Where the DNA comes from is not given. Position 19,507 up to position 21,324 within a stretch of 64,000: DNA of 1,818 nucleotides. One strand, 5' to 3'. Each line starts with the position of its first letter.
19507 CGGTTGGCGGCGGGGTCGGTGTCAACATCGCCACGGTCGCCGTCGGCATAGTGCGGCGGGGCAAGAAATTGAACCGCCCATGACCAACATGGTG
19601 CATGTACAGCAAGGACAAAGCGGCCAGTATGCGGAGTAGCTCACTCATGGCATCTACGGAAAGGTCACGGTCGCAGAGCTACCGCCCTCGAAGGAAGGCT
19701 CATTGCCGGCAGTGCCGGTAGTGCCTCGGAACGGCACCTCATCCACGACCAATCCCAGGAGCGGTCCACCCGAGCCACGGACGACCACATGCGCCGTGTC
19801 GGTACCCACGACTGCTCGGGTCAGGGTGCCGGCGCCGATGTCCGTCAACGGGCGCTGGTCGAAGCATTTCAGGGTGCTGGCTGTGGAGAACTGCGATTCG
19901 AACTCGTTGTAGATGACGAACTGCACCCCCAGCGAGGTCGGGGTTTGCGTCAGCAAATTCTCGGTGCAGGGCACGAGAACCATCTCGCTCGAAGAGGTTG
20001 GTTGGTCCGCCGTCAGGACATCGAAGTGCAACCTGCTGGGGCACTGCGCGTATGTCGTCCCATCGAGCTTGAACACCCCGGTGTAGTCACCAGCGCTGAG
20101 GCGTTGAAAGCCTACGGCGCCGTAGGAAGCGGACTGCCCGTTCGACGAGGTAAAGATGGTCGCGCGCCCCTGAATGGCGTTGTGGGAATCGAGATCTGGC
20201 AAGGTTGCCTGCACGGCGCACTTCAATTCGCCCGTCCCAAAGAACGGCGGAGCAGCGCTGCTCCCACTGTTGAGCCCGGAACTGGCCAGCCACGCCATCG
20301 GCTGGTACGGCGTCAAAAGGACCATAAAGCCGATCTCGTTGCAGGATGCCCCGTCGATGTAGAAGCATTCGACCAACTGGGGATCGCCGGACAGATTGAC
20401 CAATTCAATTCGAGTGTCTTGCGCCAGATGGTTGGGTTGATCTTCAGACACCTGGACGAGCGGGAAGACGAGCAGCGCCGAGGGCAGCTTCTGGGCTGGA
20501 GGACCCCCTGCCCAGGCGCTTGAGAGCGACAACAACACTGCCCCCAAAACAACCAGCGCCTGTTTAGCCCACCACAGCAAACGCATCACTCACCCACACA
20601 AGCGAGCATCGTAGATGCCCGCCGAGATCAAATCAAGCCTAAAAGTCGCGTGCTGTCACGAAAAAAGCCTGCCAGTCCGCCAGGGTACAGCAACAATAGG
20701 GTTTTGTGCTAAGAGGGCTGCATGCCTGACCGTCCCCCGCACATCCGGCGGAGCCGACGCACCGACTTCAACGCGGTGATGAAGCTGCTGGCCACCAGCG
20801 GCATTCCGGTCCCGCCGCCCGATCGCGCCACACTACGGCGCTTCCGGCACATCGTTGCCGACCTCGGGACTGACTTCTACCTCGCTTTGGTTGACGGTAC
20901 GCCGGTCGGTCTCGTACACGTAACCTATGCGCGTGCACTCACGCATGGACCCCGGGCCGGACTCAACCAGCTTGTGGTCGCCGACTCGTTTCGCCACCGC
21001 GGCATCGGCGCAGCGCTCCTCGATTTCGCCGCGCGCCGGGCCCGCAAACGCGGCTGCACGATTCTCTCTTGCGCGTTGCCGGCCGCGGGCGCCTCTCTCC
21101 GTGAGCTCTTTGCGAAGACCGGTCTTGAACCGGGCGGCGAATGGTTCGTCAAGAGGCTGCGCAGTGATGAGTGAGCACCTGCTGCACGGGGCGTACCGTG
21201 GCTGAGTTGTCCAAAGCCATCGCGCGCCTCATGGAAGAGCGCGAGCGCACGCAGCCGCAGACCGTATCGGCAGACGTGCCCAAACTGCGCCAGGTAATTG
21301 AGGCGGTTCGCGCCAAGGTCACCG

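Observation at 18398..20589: Tandem secreted Cys-containing paralogs of an unrecognised family, one with a long Thr/Pro-rich linker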

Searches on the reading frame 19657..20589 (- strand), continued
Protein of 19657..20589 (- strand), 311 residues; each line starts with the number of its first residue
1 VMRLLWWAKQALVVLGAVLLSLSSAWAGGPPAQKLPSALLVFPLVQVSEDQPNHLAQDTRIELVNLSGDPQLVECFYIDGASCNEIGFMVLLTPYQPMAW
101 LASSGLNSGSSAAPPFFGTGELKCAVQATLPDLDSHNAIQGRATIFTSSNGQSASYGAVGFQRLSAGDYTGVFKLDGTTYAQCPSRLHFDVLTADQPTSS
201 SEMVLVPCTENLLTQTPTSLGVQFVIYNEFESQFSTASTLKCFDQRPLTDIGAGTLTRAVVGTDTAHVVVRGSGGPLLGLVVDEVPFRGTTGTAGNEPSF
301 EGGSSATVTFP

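Call 35: find_related_loci(query=A1, collection=genome_contigs, flank=8000)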
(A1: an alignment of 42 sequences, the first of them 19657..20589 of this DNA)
Query A1 (311 aa) in genome_contigs; peptide patterns used: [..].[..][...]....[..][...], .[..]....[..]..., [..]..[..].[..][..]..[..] (x = any residue, [..] = any of these).
48 stretches matched a pattern; 38 encode a relative of the query (tblastn E <= 1e-3); 36 distinct loci.
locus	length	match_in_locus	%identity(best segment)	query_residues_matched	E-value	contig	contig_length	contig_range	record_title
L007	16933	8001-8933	87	1-311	0e+0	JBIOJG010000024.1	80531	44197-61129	MAG: Candidatus Binatia bacterium isolate GcC5-6 k141_555481_length_80531_cov_87.0000, whole genome shotgun sequence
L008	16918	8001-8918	67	1-311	2e-138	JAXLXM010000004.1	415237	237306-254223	MAG: Candidatus Binatia bacterium isolate STL-DESB1 C1.37.fa-4, whole genome shotgun sequence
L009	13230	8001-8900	66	6-311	1e-127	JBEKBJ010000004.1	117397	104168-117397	MAG: Candidatus Binatia bacterium isolate SPRUCE 133 SPRUCE_133_4, whole genome shotgun sequence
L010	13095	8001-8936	62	1-311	7e-127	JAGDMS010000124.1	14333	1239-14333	MAG: Deltaproteobacteria bacterium isolate CTSoil_040 scaffold_2281, whole genome shotgun sequence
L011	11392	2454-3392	61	1-311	8e-118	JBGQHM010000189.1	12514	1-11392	MAG: Candidatus Binatia bacterium isolate OBJ2_061818_070_72 k141_1172624_length_12514_cov_14.7292, whole genome shotgun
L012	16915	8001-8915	60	1-311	1e-118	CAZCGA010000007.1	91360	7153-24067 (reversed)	MAG TPA_asm: uncultured Candidatus Binatia bacterium isolate SRP119689_co1_8 genome assembly, contig: NODE_225_length_91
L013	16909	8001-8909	58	1-311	2e-109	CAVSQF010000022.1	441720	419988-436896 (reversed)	MAG: uncultured delta proteobacterium isolate MFD01476.bin.1.163 genome assembly, contig: contig_27946, whole genome sho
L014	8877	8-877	59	20-311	2e-103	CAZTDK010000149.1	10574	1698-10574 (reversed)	MAG TPA_asm: uncultured Candidatus Binatia bacterium isolate binchicken_co54_374 genome assembly, contig: NODE_11362_len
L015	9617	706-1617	55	2-311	7e-103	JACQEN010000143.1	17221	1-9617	MAG: Deltaproteobacteria bacterium isolate NC_groundwater_1022_Pr1_S-0.65um_62_10 Montesol18_Sp65_coassembly_scaffold_55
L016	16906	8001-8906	54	2-311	6e-102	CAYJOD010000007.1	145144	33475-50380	MAG TPA_asm: uncultured Candidatus Binatia bacterium isolate ERP124720_co1_58 genome assembly, contig: NODE_147_length_1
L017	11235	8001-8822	57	33-311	3e-100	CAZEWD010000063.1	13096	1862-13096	MAG TPA_asm: uncultured Candidatus Binatia bacterium isolate SRP263991_co5_163 genome assembly, contig: NODE_9298_length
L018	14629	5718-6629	53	1-311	4e-100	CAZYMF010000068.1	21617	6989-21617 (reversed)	MAG TPA_asm: uncultured Candidatus Binatia bacterium isolate SRP214966_co3_99 genome assembly, contig: NODE_3156_length_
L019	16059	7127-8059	58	1-311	2e-110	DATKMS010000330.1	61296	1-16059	MAG TPA_asm: Candidatus Margulisiibacteriota bacterium isolate SMAG_U14717 k141_2502239, whole genome shotgun sequence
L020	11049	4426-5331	53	1-311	3e-98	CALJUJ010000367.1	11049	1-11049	MAG TPA_asm: uncultured bacterium isolate SRR7515933_bin.87_CONCOCT_v1.1_MAG genome assembly, contig: ERZ869942.3347, wh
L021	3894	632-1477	53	29-311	4e-95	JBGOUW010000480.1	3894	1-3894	MAG: Candidatus Binatia bacterium isolate OBJ_0618_7090110_13 k141_2348598_length_3894_cov_25.2201, whole genome shotgun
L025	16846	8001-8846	52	28-311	4e-90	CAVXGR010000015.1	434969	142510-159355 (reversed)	MAG: uncultured delta proteobacterium isolate MFD02416.bin.1.411 genome assembly, contig: contig_49196, whole genome sho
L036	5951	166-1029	46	22-311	4e-77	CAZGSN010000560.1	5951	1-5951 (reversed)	MAG TPA_asm: uncultured Candidatus Binatia bacterium isolate binchicken_co200_33 genome assembly, contig: k141_565739, w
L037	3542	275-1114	46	25-311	1e-76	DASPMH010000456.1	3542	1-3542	MAG TPA_asm: Terriglobales bacterium isolate SMAG_U12087 k141_112031, whole genome shotgun sequence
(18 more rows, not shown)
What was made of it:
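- Tried and rejected: Repeated successfully with A1 (call 35).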

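Call 57: search_protein_families(library=ncbifam, proteins=[P0172, P0180, P0183, P0198, P0219, P0230], max_evalue=1)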
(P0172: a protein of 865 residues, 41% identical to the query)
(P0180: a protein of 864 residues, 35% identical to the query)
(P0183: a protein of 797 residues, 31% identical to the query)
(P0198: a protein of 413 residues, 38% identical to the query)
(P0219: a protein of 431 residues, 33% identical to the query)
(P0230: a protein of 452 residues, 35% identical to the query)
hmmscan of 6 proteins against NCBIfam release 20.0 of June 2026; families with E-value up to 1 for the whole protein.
P0172 (865 aa): 0 families

P0180 (864 aa): 0 families

P0183 (797 aa): 1 family
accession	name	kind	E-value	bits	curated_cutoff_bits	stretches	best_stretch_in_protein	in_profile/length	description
NF033761.1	gliding_GltJ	equivalog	0.13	11.3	450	1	342-425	407-490/671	adventurous gliding motility protein GltJ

P0198 (413 aa): 1 family
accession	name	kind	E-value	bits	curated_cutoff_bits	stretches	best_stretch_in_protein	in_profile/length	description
TIGR00130.1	frhD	equivalog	0.15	12.1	134.95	1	254-321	11-79/153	coenzyme F420-reducing hydrogenase, FrhD protein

P0219 (431 aa): 1 family
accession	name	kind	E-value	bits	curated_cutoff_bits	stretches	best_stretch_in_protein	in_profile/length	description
TIGR02232.1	myxo_disulf_rpt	repeat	1.2e-17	63.4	20.8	2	338-365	3-30/38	cysteine-rich acidic repeat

P0230 (452 aa): 0 families
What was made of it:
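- On MYXO-CTERM / PEP-CTERM-type C-terminal sorting signals (only for distant members P0172, P0180, P0183): NCBIfam gives no sorting-signal hit at E<=1 (call 57).
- Tried and rejected: MYXO-CTERM assignment of the Cys-TM-Arg tails in distant members: no NCBIfam support (call 57).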

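Call 64: find_homologous_proteins(query=P0213, max_evalue=1e-10)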
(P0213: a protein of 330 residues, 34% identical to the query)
Query P0213 (330 aa): 223 proteins with E <= 1e-10 among 3502 candidates; the best 120 are listed.
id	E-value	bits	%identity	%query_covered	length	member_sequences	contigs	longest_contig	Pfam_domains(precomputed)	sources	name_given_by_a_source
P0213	1.5e-214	729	100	100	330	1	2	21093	-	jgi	jgi:hypothetical protein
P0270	1.5e-80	289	51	91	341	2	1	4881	-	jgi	jgi:hypothetical protein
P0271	1.0e-78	283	49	94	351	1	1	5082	-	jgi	jgi:hypothetical protein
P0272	2.2e-74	269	47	99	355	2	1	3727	-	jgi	jgi:hypothetical protein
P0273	1.3e-71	259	48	91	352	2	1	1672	-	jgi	jgi:hypothetical protein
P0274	3.5e-71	258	45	92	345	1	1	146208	-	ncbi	-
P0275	9.8e-71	257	44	96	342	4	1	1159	-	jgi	jgi:hypothetical protein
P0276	9.3e-69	250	45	89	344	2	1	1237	-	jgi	jgi:hypothetical protein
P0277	1.3e-68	250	42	99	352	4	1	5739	-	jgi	jgi:hypothetical protein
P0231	2.5e-68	249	47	91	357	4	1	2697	-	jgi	-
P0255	2.7e-68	249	45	94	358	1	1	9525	-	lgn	-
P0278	6.0e-68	247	41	99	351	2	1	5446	-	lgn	-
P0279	1.2e-66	243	42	97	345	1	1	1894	-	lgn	-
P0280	2.3e-65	239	42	90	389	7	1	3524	-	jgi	jgi:hypothetical protein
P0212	5.8e-65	238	43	90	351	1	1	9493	-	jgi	jgi:hypothetical protein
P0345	2.3e-50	190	36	92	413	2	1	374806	-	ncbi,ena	-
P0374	6.3e-47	178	41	90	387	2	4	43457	-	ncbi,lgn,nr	ncbi:hypothetical protein HRbin30_01092 [bacterium HR30]|nr:hypothetical protein HRbin30_01092 [bact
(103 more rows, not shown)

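Call 65: find_encoding_contigs(protein=P0274, flank=8000, max_places=1)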
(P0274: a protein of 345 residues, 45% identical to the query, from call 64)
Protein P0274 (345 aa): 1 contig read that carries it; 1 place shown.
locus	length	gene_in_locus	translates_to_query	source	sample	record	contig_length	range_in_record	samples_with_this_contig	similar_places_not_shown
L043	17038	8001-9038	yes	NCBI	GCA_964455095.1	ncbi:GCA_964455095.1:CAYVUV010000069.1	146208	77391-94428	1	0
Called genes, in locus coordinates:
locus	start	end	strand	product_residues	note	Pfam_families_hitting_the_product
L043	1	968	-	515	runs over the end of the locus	PF00133:tRNA-synt_1 (weak), PF01406:tRNA-synt_1e (faint), PF09334:tRNA-synt_1g, PF00133:tRNA-synt_1 (weak), PF19303:Anticodon_3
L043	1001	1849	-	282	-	PF04468:PSP1, PF28472:PSP1_3rd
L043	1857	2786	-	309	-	PF13177:DNA_pol3_delta2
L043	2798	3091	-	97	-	-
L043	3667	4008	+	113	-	-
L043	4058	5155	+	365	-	-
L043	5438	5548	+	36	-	-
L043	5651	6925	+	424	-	PF14022:DUF4238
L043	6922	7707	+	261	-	-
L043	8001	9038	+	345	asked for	-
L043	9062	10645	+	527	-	-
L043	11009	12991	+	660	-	-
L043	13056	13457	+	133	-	-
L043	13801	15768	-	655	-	-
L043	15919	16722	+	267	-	PF00378:ECH_1, PF16113:ECH_2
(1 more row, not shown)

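Call 66: find_encoding_contigs(protein=P0345, flank=8000, max_places=1)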
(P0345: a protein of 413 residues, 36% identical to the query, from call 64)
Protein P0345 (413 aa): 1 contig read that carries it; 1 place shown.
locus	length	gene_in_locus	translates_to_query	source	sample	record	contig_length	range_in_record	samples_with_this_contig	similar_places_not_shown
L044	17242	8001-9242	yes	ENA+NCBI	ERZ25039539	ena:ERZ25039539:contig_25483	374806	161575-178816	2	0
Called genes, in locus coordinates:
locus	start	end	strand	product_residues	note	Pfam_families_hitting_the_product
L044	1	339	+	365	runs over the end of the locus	PF02481:DNA_processg_A, PF17782:WHD_DprA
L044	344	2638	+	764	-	PF01751:Toprim, PF01131:Topoisom_bac, PF01396:Zn_ribbon_Top1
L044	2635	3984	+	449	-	PF00070:Pyr_redox (weak), PF01134:GIDA, PF07992:Pyr_redox_2 (weak)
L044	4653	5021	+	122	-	PF01063:Aminotran_4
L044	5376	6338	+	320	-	-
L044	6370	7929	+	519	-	-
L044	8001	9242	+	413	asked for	-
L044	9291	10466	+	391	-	-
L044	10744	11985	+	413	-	-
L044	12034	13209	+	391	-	-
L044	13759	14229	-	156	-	PF03840:SecG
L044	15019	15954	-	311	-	PF00162:PGK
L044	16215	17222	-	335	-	PF00044:Gp_dh_N, PF02800:Gp_dh_C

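Call 67: find_encoding_contigs(protein=P0374, flank=8000, max_places=1)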
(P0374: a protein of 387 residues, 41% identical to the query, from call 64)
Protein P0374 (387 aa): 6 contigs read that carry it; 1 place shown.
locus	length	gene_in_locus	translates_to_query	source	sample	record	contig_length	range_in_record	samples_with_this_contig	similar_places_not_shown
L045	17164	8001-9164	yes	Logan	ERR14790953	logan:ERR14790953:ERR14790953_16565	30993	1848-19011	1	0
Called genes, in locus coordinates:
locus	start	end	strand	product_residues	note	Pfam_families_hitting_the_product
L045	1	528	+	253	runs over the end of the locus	PF00005:ABC_tran, PF13304:AAA_21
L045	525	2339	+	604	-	PF16949:ABC_tran_2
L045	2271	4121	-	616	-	PF00664:ABC_membrane, PF00005:ABC_tran, PF02463:SMC_N (faint), PF13304:AAA_21 (faint)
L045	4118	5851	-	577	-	PF00664:ABC_membrane, PF00005:ABC_tran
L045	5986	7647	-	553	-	PF01839:FG-GAP (faint), PF13517:FG-GAP_3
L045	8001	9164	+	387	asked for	-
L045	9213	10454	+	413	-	-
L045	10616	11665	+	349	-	-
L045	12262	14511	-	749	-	PF03968:LptD_N (weak), PF19838:LptD_2, PF04453:LptD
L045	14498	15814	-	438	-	PF08245:Mur_ligase_M, PF27239:FOL3_C, PF02875:Mur_ligase_C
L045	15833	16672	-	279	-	PF00290:Trp_syntA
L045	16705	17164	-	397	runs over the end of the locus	PF00291:PALP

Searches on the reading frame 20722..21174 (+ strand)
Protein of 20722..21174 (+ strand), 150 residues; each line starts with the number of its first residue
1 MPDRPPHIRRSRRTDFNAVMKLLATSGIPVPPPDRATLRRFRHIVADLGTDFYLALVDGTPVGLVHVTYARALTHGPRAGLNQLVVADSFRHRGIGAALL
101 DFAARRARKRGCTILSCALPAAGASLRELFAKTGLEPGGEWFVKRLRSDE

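Call 12: search_protein_families(library=pfam, proteins=[window:20722-21174:+], max_evalue=0.001)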
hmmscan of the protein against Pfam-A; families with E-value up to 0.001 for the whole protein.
window:20722-21174:+ (150 aa): 4 families
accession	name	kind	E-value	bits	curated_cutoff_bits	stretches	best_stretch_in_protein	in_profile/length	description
PF00583.31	Acetyltransf_1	-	2.6e-12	47.5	20.7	1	36-132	19-113/116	Acetyltransferase (GNAT) family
PF13508.13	Acetyltransf_7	-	1e-08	35.8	27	1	51-118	4-66/84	Acetyltransferase (GNAT) domain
PF13673.13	Acetyltransf_10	-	2.9e-05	24.5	23.6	1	45-134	26-106/128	Acetyltransferase (GNAT) domain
PF14542.12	Acetyltransf_CG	-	0.00036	21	30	1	66-115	14-61/80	GCN5-related N-acetyl-transferase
